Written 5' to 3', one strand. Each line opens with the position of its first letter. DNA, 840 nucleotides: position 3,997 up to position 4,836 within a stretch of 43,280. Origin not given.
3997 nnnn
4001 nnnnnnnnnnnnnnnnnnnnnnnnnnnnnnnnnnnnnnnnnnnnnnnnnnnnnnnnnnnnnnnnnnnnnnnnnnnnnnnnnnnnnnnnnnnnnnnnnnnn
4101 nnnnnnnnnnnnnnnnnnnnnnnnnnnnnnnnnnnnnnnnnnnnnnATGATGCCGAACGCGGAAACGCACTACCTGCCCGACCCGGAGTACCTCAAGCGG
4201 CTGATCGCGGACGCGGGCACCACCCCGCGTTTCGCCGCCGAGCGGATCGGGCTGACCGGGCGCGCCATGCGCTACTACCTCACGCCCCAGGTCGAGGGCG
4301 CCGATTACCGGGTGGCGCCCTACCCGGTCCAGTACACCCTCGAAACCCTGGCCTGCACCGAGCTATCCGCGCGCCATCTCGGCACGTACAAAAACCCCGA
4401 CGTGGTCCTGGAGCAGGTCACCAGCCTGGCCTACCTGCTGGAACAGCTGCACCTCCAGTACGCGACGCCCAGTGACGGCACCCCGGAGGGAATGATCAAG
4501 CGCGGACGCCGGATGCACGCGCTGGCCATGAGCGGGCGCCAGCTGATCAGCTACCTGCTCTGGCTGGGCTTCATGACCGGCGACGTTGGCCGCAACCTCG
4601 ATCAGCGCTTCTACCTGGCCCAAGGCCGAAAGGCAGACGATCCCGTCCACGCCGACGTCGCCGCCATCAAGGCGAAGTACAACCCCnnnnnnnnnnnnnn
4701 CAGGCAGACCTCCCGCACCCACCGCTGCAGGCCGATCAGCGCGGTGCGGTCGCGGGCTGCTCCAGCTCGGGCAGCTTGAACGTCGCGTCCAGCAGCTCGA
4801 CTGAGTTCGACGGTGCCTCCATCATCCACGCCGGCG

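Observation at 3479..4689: Candidate anti-CRISPR/anti-defence operon: two unknown small ORFs followed by an Aca1-like regulator carrying an extra C-terminal domain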

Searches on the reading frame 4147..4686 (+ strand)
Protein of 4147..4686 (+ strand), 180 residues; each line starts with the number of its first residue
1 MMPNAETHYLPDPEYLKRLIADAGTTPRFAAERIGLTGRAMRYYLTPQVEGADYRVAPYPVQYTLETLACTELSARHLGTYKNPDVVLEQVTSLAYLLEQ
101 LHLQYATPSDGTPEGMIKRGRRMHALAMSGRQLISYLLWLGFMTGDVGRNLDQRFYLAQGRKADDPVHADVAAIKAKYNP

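Call 3: search_protein_families(library=pfam, proteins=[window:4147-4686:+], max_evalue=1)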
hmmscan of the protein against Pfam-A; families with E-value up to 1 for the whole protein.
window:4147-4686:+ (180 aa): 0 families

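Call 4: search_protein_families(library=phrogs, proteins=[window:4147-4686:+], max_evalue=1)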
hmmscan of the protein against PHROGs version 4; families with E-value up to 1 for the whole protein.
window:4147-4686:+ (180 aa): 2 families
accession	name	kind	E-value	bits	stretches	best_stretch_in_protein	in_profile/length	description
phrog_3865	-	unknown function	1.7e-17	64.5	1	3-74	4-73/74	-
phrog_18309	-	unknown function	2.8e-06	28.3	1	41-70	1-29/34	-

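Call 6: search_solved_structures(query=window:4147-4686:+, max_evalue=10, show_alignments=3)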
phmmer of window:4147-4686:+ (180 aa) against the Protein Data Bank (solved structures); distinct sequences matched with E-value up to 10: 4.
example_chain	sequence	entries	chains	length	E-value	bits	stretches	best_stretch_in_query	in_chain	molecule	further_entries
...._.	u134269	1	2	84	9.2e-14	54.7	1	3-70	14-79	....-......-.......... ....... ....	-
7c0g_A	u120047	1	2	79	1.4e-13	54.2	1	3-70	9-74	Aca1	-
7fa3_A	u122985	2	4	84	1.7e-13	53.9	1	3-70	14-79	Aca1 | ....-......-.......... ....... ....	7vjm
1egy_A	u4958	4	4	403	1.2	12.1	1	9-52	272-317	CYTOCHROME P450ERYF | CYTOCHROME P450 107A1 | CYTOCHROME P450 ERYF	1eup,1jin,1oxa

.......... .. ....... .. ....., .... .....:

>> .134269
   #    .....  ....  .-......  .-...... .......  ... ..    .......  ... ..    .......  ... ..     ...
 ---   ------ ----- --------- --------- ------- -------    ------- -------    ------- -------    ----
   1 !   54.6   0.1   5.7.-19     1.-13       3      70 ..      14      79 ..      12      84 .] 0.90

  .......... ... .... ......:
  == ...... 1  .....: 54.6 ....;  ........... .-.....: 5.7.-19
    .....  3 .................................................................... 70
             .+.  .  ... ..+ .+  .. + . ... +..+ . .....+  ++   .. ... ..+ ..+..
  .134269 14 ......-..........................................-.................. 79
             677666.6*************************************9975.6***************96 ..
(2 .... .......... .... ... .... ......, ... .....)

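Call 9: find_homologous_proteins(query=window:4147-4686:+)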
Query window:4147-4686:+ (180 aa): 3 proteins with E <= 0.001 among 103 candidates.
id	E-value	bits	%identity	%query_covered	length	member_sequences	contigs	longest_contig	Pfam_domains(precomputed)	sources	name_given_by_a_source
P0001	1.2e-116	405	100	100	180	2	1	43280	-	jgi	-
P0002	1.1e-102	359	88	99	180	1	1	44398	-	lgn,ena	-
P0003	4.4e-11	61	55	38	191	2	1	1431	-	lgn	-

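Call 12: find_encoding_contigs(protein=P0002, flank=10000)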
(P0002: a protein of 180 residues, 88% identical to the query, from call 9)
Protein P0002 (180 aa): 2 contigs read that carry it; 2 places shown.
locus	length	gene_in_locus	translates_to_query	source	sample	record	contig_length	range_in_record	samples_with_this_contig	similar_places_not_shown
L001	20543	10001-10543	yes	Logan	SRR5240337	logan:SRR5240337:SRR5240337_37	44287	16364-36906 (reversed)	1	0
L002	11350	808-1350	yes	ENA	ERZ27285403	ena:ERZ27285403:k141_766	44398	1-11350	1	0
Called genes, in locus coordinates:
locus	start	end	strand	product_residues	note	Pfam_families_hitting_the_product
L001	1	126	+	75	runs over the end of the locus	-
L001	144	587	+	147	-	PF04391:DUF533 (faint), PF05099:TerB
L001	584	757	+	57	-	PF13064:DUF3927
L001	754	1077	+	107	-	-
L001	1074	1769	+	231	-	-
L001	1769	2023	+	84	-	-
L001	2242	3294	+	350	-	-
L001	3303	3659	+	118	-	PF24746:DUF7694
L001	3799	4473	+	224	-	PF01656:CbiA, PF09140:MipZ (faint), PF13614:AAA_31 (weak)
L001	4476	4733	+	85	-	PF01402:RHH_1 (weak)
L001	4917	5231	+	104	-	-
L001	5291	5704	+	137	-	-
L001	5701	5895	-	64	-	-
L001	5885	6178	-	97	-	-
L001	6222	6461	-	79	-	-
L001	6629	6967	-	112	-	-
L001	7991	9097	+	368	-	PF24624:Int_N, PF00589:Phage_integrase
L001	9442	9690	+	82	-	-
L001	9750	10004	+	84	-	-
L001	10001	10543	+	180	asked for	-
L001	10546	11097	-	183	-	PF03245:Phage_lysis (weak)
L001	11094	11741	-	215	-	PF00182:Glyco_hydro_19 (faint)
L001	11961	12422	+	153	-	-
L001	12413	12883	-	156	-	PF07087:DUF1353 (weak)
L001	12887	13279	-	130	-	PF14301:DUF4376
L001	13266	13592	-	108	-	-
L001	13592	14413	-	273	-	-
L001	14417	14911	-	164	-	-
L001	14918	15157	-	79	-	-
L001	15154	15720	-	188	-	-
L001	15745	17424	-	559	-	-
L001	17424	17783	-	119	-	-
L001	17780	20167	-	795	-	-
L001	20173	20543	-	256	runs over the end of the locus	-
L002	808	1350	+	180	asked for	-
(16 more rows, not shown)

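Call 13: find_encoding_contigs(protein=P0003, flank=10000)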
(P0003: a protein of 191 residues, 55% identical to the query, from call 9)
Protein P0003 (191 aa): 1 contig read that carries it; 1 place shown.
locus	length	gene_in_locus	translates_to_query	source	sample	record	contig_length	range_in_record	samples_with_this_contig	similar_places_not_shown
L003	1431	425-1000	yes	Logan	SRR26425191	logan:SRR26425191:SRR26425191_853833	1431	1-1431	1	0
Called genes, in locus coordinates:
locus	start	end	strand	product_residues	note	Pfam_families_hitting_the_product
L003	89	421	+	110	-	-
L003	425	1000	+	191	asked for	-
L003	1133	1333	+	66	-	-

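Call 14: search_protein_families(library=ncbifam, proteins=[window:4147-4686:+, P0003], max_evalue=1)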
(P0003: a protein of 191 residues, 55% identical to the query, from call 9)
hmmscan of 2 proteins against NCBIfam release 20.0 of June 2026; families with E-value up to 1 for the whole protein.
window:4147-4686:+ (180 aa): 0 families

P0003 (191 aa): 0 families

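Call 33: find_related_loci(query=window:4147-4686:+, collection=genome_contigs, flank=6000)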
Query window:4147-4686:+ (180 aa) in genome_contigs; peptide patterns used: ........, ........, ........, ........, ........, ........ (x = any residue, [..] = any of these).
104 stretches matched a pattern, but none encodes a relative of the query by tblastn (E <= 1e-3).

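Call 37: search_dna_similar(query=window:4147-4686:+, collection=phages, mode=protein, max_evalue=0.01, max_rows=40)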
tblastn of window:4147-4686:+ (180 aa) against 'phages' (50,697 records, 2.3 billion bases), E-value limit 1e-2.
Records with a match: 128; places in all: 128; records where one place covers at least 80% of the query: 0.
Best place of each record, by identity: <60% 128.
By first word of the organism name: Pseudomonas 127; Bacteriophage 1.
By host as written in the record: Pseudomonas aeruginosa 39; Pseudomonas aeruginosa PA14 35; - 30; Pseudomonas aeruginosa Ps33 2; Pseudomonas aeruginosa YMC12/01/R960 2; Pseudomonas aeruginosa PAS429 2; Pseudomonas aeruginosa YMC12/01/R24 2; Pseudomonas aeruginosa clinical isolate 2; and 14 more.
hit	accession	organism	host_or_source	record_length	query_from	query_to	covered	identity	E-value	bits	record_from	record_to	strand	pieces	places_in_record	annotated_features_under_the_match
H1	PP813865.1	Pseudomonas phage vB_PaeS_FBPa28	Pseudomonas sp.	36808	1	69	38%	52.2%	4e-11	66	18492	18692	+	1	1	hypothetical protein (x2)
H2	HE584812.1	Pseudomonas phage LPB1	hospital sewage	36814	1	69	38%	52.2%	4e-11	66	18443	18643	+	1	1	hypothetical protein (x2)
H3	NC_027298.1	Pseudomonas phage LPB1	hospital sewage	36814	1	69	38%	52.2%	4e-11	66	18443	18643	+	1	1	winged helix-turn-helix domain-containing protein | hypothetical protein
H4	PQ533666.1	Pseudomonas phage Zilla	Pseudomonas aeruginosa PA14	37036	1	69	38%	52.2%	4e-11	66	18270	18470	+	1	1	hypothetical protein (x2)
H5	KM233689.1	Pseudomonas phage H70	Pseudomonas aeruginosa Ps33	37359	1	69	38%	52.2%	2e-10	64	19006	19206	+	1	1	DNA-binding domain-containing protein | hypothetical protein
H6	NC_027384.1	Pseudomonas phage H70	Pseudomonas aeruginosa Ps33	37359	1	69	38%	52.2%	2e-10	64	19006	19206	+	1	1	DNA-binding domain-containing protein | hypothetical protein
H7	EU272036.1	Pseudomonas phage MP29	Pseudomonas aeruginosa PA14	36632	1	68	38%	51.5%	1e-10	65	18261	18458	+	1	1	ORF32: hypothetical protein | ORF30: hypothetical protein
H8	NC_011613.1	Pseudomonas phage MP29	Pseudomonas aeruginosa PA14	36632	1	68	38%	51.5%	1e-10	65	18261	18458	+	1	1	ORF32: hypothetical protein | ORF30: anti-CRISPR protein AcrF2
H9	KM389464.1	Pseudomonas phage JBDs5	-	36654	1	68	38%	51.5%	1e-10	65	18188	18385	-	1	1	record has no annotation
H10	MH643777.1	Pseudomonas phage YMC12/01/R960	Pseudomonas aeruginosa YMC12/01/R960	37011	1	68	38%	51.5%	1e-10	65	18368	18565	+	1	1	hypothetical protein (x2)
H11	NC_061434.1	Pseudomonas phage YMC12/01/R960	Pseudomonas aeruginosa YMC12/01/R960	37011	1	68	38%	51.5%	1e-10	65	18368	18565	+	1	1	hypothetical protein (x2)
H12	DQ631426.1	Pseudomonas phage DMS3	-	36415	1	69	38%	50.7%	8e-11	65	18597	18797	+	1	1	hypothetical protein (x2)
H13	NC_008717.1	Pseudomonas phage DMS3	Pseudomonas aeruginosa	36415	1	69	38%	50.7%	8e-11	65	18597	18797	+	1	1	winged helix-turn-helix domain-containing protein | type I-E anti-CRISPR protein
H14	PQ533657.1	Pseudomonas phage Frizzy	Pseudomonas aeruginosa PA14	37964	1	69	38%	50.7%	1e-10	65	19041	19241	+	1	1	hypothetical protein (x2)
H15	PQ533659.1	Pseudomonas phage Meadow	Pseudomonas aeruginosa PA14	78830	1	69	38%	50.7%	1e-10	65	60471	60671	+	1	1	hypothetical protein (x2)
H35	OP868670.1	Pseudomonas phage MPK9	Pseudomonas aeruginosa PA14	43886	1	78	43%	43.6%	8e-8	57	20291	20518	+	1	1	hypothetical protein | putative endolysin | putative AcrIF7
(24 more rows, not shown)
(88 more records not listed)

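Call 38: get_annotated_region(hit=H35, flank=5000)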
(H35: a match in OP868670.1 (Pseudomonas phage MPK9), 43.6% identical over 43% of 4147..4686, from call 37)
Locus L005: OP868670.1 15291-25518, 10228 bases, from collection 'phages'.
description: Pseudomonas phage MPK9, complete genome.
organism: Pseudomonas phage MPK9 (NCBI taxid 3003237)
taxonomy: Viruses; Duplodnaviria; Heunggongvirae; Uroviricota; Caudoviricetes
host: Pseudomonas aeruginosa PA14; source: river; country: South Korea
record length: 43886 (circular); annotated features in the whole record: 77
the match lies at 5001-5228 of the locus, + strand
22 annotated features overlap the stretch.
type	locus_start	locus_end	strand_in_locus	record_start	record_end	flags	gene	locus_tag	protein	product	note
CDS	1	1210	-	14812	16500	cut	-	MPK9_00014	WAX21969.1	putative portal protein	-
CDS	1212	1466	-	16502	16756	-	-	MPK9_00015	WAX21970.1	hypothetical protein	-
CDS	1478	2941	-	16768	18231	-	-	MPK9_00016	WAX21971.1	putative terminase large subunit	-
CDS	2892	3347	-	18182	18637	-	-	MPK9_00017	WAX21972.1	putative terminase small subunit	-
CDS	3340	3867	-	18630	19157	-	-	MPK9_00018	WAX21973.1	hypothetical protein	-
CDS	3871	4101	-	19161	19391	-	-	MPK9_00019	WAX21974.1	hypothetical protein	-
CDS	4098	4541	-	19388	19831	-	-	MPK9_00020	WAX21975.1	putative i-spannin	-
CDS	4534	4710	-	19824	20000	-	-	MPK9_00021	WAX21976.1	hypothetical protein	-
CDS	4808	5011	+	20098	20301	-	-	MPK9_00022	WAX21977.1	putative AcrIF7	-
CDS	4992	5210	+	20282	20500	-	-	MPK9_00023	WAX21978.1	hypothetical protein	-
CDS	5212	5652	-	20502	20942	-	-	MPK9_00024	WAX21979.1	putative endolysin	-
CDS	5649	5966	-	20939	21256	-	-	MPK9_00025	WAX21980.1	putative holin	-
CDS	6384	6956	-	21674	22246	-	-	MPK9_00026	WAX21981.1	hypothetical protein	-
CDS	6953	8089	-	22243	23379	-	-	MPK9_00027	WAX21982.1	putative DNA polymerase, small subunit, C-terminal domain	-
CDS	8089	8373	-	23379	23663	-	-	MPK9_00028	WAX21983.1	putative nucleotide kinase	-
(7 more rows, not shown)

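Call 40: find_related_loci(query=window:4147-4686:+, collection=viral_contigs, flank=3000)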
Query window:4147-4686:+ (180 aa) in viral_contigs; peptide patterns used: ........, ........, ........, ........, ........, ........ (x = any residue, [..] = any of these).
9 stretches matched a pattern, but none encodes a relative of the query by tblastn (E <= 1e-3).

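Call 43: search_protein_families(library=pfam, proteins=[P0003], max_evalue=1)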
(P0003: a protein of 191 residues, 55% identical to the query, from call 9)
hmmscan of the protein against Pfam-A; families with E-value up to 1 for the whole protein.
P0003 (191 aa): 0 families

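Call 52: search_solved_structures(query=L001:5291-5701:+, max_evalue=10, show_alignments=1)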
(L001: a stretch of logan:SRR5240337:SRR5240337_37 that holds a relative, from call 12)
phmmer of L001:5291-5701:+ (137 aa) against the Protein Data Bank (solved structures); distinct sequences matched with E-value up to 10: 0.

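Call 53: search_protein_families(library=phrogs, proteins=[L001:5291-5701:+, L003:89-418:+, P0003, L003:1133-1330:+], max_evalue=1)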
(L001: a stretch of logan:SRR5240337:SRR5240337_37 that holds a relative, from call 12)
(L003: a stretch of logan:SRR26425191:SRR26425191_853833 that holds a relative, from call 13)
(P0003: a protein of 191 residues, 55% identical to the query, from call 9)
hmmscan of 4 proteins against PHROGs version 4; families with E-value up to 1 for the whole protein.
L001:5291-5701:+ (137 aa): 0 families

L003:89-418:+ (110 aa): 1 family
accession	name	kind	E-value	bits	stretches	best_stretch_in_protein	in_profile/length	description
phrog_19435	-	unknown function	0.12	13.6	1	22-55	14-47/58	-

P0003 (191 aa): 2 families
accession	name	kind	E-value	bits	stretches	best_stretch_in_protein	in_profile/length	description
phrog_3865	-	unknown function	3.2e-19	70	1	123-188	4-68/74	-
phrog_18309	-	unknown function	0.00073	20.6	1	160-188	1-28/34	-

L003:1133-1330:+ (66 aa): 0 families

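Call 64: predict_structure(alignment_id=A3)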
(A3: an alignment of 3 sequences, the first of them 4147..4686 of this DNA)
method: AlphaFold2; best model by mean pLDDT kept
length: 180 residues; sequences in the alignment: 3
mean_pLDDT: 43.7   pTM: 0.35
mean pLDDT of the five models: 43.7, 41.9, 41.3, 39.6, 36.2
residues with pLDDT >= 90: 0; 70-90: 0; 50-70: 55; < 50: 125
segments of 3 or more residues with pLDDT < 50: 1-61, 104-108, 127-129, 135-137, 139-180
pLDDT, mean of each block of 10 residues (from residue 1): 29 43 41 39 37 40 51 51 54 53 50 51 51 48 38 35 37 39
secondary structure, 60 per line:
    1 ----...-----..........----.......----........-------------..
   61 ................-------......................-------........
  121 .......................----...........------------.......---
elements in order: H13-22 H27-33 H38-45 H59-76 H84-105 H113-143 H148-158 H171-177

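Call 91: search_protein_families(library=padloc, proteins=[window:4147-4686:+, L001:5291-5701:+], max_evalue=0.1)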
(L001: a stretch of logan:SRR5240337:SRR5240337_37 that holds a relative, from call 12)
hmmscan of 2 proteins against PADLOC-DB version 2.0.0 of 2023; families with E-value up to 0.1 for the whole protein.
window:4147-4686:+ (180 aa): 0 families

L001:5291-5701:+ (137 aa): 0 families

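Call 92: search_protein_families(library=pfam, proteins=[L001:5291-5701:+, L003:89-418:+], max_evalue=0.01)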
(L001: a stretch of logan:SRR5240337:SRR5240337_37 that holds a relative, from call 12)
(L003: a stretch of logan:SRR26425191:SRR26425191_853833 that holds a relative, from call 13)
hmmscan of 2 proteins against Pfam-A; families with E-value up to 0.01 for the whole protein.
L001:5291-5701:+ (137 aa): 0 families

L003:89-418:+ (110 aa): 0 families

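Call 113: find_related_loci(query=A6, collection=viral_contigs, flank=1500)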
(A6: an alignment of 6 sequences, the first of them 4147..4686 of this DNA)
Query A6 (180 aa) in viral_contigs; peptide patterns used: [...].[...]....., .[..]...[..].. (x = any residue, [..] = any of these).
91 stretches matched a pattern; 64 encode a relative of the query (tblastn E <= 1e-3); 64 distinct loci.
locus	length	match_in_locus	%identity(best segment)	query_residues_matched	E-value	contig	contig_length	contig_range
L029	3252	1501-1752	51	1-84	3e-18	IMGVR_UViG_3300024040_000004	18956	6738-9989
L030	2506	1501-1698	58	1-69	5e-18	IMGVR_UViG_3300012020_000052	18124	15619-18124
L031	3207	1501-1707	56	1-71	7e-17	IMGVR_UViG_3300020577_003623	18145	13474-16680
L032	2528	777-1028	50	1-80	1e-16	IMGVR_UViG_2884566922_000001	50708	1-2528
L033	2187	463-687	49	1-77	2e-16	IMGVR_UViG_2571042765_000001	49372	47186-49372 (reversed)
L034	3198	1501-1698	55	1-69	4e-16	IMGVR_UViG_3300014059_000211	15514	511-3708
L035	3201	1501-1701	54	1-69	5e-16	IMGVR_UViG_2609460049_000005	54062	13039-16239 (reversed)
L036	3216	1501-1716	52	1-72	6e-16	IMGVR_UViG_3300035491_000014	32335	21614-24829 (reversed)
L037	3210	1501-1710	47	1-72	1e-15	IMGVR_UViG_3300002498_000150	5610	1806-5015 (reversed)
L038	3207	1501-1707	52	1-71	1e-15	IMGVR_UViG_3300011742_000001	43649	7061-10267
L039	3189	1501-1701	51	1-69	1e-15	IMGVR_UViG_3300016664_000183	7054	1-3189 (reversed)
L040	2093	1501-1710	50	3-74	2e-15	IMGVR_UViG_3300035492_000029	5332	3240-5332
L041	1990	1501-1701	52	1-69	3e-15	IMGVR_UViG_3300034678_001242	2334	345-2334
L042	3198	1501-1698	53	1-68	5e-15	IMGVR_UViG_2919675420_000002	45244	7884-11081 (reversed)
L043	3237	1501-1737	46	3-83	4e-15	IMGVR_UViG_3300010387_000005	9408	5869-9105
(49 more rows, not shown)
